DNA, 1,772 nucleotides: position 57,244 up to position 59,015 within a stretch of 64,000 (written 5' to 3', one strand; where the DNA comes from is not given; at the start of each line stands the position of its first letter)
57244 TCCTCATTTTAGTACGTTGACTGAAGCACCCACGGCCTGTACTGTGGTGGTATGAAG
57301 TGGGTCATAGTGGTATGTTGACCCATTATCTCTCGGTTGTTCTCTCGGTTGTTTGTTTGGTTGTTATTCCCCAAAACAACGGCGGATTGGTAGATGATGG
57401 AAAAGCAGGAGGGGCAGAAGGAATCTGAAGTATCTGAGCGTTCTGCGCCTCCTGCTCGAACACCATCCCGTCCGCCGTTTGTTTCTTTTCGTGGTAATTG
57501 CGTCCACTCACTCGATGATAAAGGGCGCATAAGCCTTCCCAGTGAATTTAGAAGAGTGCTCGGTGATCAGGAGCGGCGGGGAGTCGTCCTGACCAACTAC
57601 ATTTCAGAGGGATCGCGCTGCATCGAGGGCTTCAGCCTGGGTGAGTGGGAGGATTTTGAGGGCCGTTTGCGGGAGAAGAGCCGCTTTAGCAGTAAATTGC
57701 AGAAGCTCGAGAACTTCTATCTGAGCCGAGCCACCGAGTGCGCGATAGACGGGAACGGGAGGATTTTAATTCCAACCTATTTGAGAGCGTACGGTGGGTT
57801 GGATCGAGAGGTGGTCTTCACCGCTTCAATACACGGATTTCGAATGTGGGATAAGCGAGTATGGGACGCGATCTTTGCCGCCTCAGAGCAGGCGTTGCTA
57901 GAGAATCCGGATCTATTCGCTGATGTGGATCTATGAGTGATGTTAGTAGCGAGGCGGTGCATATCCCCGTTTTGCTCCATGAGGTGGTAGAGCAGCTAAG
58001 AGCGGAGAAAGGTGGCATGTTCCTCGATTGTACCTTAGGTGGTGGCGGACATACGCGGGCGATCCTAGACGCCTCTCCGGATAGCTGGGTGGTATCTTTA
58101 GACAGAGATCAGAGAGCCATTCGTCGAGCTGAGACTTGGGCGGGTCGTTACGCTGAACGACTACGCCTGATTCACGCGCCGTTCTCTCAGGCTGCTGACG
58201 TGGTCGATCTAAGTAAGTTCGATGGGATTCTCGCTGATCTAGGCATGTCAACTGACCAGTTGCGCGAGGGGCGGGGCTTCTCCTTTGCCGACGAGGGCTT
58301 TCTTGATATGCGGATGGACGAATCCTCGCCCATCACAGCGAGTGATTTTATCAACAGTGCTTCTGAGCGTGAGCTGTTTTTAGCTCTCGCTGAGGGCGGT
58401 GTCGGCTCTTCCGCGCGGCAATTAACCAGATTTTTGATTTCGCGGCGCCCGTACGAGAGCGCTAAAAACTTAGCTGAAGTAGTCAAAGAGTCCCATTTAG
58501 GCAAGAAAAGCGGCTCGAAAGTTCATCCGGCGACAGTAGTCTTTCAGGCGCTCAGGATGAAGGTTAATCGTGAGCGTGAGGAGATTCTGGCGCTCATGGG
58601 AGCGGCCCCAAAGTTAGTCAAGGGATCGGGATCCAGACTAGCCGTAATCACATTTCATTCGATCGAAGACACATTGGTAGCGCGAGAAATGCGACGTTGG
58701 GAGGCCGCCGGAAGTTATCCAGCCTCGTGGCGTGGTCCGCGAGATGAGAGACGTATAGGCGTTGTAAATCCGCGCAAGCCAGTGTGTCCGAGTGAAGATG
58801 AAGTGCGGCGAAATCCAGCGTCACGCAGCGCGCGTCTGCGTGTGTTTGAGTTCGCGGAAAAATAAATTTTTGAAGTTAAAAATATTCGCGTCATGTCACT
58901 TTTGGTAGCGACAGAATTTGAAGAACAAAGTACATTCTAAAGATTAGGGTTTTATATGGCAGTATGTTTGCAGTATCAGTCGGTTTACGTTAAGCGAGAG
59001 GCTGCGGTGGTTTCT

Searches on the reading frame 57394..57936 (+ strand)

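Call 62: search_protein_families(library=pfam, proteins=[window:57394-57936:+], max_evalue=0.000001)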
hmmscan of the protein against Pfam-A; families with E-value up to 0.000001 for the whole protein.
window:57394-57936:+ (180 aa): 1 family
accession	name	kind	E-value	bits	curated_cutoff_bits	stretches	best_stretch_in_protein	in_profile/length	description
PF02381.23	MraZ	-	1.5e-22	79.8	23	2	110-170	2-62/72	MraZ protein, putative antitoxin-like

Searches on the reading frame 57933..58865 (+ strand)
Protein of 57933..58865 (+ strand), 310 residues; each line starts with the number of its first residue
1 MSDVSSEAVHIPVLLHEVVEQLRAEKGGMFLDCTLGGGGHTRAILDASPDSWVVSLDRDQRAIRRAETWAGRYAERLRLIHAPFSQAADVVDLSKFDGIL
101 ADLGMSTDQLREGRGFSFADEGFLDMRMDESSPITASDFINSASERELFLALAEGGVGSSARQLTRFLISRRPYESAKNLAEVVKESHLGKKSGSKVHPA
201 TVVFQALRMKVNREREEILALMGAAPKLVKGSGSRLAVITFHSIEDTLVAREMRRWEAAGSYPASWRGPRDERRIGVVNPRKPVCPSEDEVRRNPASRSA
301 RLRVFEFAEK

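Call 62: search_protein_families(library=pfam, proteins=[window:57933-58865:+], max_evalue=0.000001)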
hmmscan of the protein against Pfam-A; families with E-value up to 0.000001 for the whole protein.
window:57933-58865:+ (310 aa): 1 family
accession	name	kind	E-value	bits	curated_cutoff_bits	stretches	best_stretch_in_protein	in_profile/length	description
PF01795.25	Methyltransf_5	-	3.6e-79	266.9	27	1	8-307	2-308/309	MraW methylase family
